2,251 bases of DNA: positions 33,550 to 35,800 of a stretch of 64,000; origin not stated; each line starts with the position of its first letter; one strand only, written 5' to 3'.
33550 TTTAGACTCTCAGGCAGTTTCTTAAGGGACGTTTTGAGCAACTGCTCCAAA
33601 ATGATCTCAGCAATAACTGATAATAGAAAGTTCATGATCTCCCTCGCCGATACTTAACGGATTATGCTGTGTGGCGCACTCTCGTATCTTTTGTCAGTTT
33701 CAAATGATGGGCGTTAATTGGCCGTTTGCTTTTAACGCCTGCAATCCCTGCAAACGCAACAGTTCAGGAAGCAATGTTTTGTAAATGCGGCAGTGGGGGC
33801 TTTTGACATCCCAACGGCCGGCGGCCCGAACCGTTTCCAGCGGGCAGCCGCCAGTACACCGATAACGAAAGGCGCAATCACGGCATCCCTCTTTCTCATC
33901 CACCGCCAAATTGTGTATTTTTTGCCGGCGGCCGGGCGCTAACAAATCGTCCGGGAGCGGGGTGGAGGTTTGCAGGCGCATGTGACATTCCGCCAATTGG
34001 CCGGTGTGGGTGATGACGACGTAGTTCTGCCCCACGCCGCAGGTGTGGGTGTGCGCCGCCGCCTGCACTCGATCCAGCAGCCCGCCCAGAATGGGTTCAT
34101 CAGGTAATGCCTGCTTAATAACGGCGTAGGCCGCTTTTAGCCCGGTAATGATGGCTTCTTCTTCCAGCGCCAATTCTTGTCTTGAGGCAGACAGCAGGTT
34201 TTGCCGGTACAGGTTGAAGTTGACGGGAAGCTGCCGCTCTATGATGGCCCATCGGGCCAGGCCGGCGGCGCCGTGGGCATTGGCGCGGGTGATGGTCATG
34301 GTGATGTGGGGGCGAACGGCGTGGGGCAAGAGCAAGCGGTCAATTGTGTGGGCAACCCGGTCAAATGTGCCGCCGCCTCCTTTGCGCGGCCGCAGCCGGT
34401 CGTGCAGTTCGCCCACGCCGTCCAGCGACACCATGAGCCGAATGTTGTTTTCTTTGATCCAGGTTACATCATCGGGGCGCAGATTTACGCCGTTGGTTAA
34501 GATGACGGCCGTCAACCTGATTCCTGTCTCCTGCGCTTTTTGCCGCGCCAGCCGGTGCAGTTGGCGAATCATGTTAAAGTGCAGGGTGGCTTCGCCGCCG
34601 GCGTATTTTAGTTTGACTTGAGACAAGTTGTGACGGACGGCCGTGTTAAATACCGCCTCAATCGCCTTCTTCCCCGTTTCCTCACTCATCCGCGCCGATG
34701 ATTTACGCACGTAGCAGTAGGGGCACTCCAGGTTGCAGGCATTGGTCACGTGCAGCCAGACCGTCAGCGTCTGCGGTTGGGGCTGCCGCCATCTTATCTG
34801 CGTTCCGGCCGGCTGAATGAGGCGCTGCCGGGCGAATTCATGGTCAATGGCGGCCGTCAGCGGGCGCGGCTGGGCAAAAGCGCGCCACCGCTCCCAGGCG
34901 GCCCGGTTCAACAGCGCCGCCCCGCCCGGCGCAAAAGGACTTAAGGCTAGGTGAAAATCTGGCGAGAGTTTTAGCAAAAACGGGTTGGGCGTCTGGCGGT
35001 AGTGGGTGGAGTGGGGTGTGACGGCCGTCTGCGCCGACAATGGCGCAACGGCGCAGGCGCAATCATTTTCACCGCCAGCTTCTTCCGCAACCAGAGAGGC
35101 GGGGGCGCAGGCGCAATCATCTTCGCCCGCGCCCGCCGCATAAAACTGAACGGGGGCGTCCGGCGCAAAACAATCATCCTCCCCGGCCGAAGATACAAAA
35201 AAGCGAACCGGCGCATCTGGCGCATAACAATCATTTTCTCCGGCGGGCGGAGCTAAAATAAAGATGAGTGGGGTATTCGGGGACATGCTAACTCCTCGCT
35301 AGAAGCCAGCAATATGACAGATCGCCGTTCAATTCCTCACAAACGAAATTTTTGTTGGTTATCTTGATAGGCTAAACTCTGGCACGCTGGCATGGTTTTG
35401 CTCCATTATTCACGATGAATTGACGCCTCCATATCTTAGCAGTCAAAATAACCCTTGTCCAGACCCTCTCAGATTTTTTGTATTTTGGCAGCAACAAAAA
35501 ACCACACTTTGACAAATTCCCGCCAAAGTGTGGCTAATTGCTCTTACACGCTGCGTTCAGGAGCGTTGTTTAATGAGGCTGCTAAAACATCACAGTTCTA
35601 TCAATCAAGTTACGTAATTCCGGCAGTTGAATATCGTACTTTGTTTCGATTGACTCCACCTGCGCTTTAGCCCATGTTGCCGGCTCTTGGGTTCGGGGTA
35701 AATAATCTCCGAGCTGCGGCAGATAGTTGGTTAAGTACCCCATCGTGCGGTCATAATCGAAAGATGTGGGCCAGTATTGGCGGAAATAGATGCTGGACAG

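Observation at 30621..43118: Six-gene island: five P-loop/STAND NTPases wrapped around a radical SAM/SPASM enzyme, a candidate undescribed NTPase-rSAM conflict or signalling system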

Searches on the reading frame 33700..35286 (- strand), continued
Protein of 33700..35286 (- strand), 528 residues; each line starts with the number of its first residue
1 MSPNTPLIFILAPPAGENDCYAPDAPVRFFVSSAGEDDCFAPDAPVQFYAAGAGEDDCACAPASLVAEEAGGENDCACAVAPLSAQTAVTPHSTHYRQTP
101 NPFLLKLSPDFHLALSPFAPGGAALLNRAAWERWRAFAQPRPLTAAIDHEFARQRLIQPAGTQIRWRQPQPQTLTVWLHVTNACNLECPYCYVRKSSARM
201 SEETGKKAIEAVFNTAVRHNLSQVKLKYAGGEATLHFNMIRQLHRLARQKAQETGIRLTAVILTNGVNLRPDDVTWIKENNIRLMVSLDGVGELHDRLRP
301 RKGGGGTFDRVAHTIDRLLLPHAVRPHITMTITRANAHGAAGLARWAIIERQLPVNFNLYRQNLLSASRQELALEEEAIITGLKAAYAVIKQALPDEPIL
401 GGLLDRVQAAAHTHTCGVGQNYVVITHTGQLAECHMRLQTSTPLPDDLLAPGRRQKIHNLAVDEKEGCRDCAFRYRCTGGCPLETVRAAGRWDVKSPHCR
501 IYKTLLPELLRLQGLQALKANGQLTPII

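Call 76: search_protein_families(library=pfam, proteins=[L001:2485-10098:+, L001:10216-12426:+, L069:11406-13295:+, L021:12041-18295:+, L024:10436-12499:+, L054:11601-13961:+], max_evalue=0.0001)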
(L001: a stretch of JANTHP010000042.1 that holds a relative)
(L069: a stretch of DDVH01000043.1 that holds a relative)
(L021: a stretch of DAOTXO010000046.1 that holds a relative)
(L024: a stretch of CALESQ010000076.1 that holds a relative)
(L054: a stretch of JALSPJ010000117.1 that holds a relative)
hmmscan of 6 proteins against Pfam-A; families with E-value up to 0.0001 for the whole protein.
L001:2485-10098:+ (2537 aa): 4 families
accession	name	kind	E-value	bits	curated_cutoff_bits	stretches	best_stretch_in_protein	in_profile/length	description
PF13570.13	Beta-prop_ACSF4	-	3.5e-07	30.4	133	0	736-843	185-289/329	Beta-alanine-activating enzyme, beta-propeller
PF13191.12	AAA_16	-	2.5e-06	28.5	32.6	1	2130-2269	2-158/167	AAA ATPase domain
PF13401.12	AAA_22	-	3.5e-06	27.8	27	0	2150-2269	9-109/130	AAA domain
PF13517.12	FG-GAP_3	-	4.2e-05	24.5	26.9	0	774-804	1-30/61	FG-GAP-like repeat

L001:10216-12426:+ (737 aa): 3 families
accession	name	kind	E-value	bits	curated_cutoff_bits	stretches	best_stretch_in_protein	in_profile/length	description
PF13191.12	AAA_16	-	6.3e-08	33.7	32.6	1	24-164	12-155/167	AAA ATPase domain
PF13401.12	AAA_22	-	1.6e-07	32.1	27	1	40-184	9-128/130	AAA domain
PF01637.24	ATPase_2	-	2.6e-07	31.1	33.2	1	39-246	23-222/225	ATPase domain predominantly from Archaea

L069:11406-13295:+ (629 aa): 0 families

L021:12041-18295:+ (2084 aa): 7 families
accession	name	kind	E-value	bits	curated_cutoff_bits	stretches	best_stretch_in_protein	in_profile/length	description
PF17973.7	bMG10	-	9.6e-37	126.5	26.2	1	1930-2069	1-131/131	Bacterial Alpha-2-macroglobulin MG10 domain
PF00207.28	A2M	-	1.5e-20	73.3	21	1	1375-1464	2-92/92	Alpha-2-macroglobulin family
PF13205.12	Big_5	-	9.8e-16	58.8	23.6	1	200-305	3-105/105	Bacterial Ig-like domain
PF07703.20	A2M_BRD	-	3.7e-15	56.9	22.7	1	1127-1282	3-140/140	Alpha-2-macroglobulin bait region domain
PF01835.25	MG2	-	3.6e-12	46.9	32.8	1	746-839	4-88/96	MG2 domain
PF02369.22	Big_1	-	8.8e-06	26.2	34.9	0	1022-1045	20-43/93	Bacterial Ig-like domain (group 1)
PF17789.7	MG4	-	6.2e-05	23.6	24.7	0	1008-1046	3-41/95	Macroglobulin domain MG4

L024:10436-12499:+ (687 aa): 1 family
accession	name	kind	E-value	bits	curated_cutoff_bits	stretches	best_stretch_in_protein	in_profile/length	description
PF13091.12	PLDc_2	-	1e-25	90.5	27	2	322-428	3-105/132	PLD-like domain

L054:11601-13961:+ (786 aa): 0 families

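Call 91: find_encoding_contigs(protein=P0002, flank=10000, max_places=3)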
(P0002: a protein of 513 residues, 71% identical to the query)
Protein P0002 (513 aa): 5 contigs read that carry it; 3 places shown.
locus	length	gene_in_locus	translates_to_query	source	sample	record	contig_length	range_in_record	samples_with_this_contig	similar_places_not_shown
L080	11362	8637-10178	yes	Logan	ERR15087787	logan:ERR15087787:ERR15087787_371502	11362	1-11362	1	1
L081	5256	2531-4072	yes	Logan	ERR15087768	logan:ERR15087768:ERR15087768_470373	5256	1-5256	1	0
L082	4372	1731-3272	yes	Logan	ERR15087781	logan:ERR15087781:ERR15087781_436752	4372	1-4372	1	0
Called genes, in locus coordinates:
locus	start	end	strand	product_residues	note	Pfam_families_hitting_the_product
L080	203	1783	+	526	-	PF00486:Trans_reg_C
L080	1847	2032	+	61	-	-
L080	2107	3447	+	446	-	PF19960:EAD7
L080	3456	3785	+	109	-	PF19960:EAD7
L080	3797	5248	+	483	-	-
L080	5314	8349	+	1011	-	PF13191:AAA_16 (weak), PF13424:TPR_12 (weak)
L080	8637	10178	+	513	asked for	PF04055:Radical_SAM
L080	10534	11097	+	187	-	-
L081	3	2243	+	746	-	?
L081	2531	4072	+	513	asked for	PF04055:Radical_SAM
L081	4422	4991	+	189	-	-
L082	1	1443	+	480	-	?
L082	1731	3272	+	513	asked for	PF04055:Radical_SAM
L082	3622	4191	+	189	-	-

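Call 92: find_encoding_contigs(protein=P0003, flank=10000, max_places=3)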
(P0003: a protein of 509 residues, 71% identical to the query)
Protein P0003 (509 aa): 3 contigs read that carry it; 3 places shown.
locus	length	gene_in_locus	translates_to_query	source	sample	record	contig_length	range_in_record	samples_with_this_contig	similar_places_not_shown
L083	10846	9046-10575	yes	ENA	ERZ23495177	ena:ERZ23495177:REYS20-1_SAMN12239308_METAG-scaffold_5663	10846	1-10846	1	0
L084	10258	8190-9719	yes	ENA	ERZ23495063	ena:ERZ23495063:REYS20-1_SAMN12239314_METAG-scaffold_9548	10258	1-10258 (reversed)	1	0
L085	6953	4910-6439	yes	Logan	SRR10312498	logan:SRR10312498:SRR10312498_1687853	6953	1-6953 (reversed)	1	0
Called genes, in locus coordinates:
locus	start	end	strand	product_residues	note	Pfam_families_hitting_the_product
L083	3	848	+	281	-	?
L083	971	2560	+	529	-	PF00486:Trans_reg_C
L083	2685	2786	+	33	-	-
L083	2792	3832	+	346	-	-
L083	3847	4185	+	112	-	PF19960:EAD7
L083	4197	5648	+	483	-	PF13191:AAA_16 (weak)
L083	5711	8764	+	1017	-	PF01637:ATPase_2 (faint), PF13191:AAA_16 (weak), PF13424:TPR_12 (weak)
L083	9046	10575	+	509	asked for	PF04055:Radical_SAM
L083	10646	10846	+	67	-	?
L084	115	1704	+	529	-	PF00486:Trans_reg_C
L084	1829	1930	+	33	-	-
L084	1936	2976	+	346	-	-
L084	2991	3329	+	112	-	PF19960:EAD7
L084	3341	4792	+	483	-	PF13191:AAA_16 (weak)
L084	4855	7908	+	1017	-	PF01637:ATPase_2 (faint), PF13191:AAA_16 (weak), PF13424:TPR_12 (weak)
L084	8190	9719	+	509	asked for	PF04055:Radical_SAM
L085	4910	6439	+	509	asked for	PF04055:Radical_SAM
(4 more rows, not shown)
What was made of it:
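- The g1-type wHTH fusion is conserved in this sub-lineage (calls 91, 92).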

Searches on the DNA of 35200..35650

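Call 94: search_rna_families(source=window, start=35200, end=35650, threshold=evalue, max_evalue=1)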
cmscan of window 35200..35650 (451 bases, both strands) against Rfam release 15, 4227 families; matches with E-value up to 1: 1.
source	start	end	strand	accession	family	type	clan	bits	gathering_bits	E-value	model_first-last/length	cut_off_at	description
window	35487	35548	-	RF04120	MIR5998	Gene; miRNA;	-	15.2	180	0.94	1-173/173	no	MIR5998 microRNA precursor family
